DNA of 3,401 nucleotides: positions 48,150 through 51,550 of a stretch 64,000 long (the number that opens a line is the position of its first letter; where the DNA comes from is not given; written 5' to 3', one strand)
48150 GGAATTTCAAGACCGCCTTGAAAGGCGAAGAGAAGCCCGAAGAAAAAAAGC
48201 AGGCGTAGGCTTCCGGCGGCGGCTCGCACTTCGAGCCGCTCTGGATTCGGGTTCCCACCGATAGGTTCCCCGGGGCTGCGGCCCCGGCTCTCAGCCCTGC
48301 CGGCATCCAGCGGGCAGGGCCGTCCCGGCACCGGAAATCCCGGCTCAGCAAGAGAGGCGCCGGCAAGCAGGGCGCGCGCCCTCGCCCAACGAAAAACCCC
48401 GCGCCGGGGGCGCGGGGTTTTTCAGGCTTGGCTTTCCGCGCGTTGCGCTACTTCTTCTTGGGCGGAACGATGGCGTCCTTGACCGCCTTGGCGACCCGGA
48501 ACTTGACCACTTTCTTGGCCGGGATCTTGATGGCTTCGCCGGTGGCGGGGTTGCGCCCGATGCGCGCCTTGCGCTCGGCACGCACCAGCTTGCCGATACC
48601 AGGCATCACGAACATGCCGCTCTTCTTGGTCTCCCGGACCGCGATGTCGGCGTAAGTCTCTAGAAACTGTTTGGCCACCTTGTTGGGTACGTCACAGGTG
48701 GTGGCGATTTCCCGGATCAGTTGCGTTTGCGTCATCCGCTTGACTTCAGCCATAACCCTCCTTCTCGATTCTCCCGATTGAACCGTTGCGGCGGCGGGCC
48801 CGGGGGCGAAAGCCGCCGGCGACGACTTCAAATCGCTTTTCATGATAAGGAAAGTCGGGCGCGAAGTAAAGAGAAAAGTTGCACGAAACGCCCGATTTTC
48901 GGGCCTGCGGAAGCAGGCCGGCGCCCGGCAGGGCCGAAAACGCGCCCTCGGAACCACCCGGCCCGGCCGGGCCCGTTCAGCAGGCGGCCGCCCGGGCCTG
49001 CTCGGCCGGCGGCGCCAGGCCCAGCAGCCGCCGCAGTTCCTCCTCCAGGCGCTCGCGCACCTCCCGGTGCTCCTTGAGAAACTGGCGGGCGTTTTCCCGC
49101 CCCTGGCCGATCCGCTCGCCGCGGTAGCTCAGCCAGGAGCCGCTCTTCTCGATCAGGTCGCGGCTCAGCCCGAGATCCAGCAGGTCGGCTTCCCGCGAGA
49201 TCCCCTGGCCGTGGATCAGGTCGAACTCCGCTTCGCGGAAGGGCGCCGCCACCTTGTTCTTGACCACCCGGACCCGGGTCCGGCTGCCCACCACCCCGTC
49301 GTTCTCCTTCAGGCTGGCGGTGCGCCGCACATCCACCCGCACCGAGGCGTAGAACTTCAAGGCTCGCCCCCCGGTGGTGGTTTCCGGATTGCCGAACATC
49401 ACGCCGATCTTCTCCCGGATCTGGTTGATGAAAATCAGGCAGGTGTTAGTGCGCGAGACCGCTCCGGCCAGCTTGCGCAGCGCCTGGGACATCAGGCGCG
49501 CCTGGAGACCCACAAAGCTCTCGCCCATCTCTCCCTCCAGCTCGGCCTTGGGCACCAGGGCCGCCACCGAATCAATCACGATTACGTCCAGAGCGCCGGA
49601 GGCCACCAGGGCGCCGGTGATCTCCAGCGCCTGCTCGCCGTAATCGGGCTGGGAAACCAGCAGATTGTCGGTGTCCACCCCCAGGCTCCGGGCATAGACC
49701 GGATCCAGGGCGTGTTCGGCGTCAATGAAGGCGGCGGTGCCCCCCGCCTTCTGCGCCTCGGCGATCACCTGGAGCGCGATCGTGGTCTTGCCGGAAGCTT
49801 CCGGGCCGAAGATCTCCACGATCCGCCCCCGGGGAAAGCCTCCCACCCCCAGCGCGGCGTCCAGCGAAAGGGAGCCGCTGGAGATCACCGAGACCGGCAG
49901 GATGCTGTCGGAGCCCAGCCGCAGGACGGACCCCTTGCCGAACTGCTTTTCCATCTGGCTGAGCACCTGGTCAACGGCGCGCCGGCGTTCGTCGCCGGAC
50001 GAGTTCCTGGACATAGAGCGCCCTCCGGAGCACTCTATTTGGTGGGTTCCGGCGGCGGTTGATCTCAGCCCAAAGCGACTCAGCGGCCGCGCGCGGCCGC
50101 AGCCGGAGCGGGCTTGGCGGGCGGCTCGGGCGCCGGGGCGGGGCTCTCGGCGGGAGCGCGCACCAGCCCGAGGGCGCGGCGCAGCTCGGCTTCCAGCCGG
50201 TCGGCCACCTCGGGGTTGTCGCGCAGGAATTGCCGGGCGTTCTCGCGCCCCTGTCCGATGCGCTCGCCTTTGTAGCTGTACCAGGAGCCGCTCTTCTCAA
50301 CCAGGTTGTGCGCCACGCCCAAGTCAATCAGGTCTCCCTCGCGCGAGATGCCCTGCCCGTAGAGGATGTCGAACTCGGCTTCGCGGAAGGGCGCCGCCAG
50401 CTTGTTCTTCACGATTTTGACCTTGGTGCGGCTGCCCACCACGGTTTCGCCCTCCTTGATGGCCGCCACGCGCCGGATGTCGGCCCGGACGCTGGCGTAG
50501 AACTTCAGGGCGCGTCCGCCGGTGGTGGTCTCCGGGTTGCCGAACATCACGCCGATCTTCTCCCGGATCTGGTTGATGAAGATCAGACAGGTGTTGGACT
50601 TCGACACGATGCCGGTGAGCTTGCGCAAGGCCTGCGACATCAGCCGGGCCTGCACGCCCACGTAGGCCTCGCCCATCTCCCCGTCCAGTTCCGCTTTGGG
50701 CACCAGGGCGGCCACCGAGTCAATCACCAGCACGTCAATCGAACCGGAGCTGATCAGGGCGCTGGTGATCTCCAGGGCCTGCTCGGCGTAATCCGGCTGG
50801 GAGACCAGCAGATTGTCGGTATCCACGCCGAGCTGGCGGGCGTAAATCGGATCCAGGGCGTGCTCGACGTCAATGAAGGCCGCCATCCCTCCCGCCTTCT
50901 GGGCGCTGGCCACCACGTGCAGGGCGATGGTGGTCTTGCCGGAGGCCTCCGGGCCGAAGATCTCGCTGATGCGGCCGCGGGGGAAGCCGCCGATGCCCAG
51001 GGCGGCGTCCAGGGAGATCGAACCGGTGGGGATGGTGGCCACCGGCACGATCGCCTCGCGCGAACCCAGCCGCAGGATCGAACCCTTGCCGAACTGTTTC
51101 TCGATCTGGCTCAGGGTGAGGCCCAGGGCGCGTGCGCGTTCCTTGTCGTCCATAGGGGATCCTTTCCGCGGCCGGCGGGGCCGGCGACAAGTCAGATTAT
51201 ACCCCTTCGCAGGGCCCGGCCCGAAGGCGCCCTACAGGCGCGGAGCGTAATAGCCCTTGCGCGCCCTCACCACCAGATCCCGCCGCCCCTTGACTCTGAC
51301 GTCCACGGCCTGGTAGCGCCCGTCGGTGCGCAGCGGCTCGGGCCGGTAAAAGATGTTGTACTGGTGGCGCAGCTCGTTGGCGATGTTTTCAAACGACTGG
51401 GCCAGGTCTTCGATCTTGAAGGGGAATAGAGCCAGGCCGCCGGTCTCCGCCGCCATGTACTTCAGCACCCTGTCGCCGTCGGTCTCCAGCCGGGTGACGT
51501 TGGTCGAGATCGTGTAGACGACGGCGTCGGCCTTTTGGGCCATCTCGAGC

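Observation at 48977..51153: Two intact recA genes in tandem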

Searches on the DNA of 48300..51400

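Call 54: search_rna_families(source=window, start=48300, end=51400, threshold=evalue, max_evalue=1)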
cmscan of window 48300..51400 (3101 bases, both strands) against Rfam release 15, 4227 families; matches with E-value up to 1: 2.
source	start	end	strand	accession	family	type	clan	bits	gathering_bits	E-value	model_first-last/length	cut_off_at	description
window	48388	48454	-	RF00506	Thr_leader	Cis-reg; leader;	-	27.4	55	0.027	1-118/118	no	Threonine operon leader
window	48393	48428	-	RF00195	RsmY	Gene; sRNA;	CL00106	16.6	57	0.54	91-121/121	no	RsmY RNA family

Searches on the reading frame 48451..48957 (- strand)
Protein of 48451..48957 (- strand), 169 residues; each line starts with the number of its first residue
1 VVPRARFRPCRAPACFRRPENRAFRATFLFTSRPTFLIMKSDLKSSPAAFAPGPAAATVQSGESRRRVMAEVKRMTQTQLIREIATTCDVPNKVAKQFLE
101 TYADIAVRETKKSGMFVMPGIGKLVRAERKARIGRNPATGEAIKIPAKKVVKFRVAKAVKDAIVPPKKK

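Call 5: search_protein_families(library=ncbifam, proteins=[window:48451-48957:-])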
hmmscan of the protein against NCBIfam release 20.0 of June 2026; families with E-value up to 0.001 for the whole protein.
window:48451-48957:- (169 aa): 6 families
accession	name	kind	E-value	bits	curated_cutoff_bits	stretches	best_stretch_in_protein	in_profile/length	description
NF007945.0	PRK10664.1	equivalog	2.3e-14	53.7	157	1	75-163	1-89/90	nucleoid-associated protein HU-beta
NF001401.0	PRK00285.1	equivalog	1.1e-12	48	111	1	72-164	3-95/103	integration host factor subunit alpha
NF008023.0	PRK10753.1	equivalog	9.2e-12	45.2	162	1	75-163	1-89/90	nucleoid-associated protein HU-alpha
NF001222.0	PRK00199.1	equivalog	1.5e-09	38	115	1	75-163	1-90/95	integration host factor subunit beta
TIGR00987.1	himA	equivalog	8.9e-09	35.6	120.25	1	79-163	6-90/96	integration host factor subunit alpha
TIGR00988.1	hip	equivalog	1.7e-07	31.5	119.95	1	75-163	1-90/94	integration host factor subunit beta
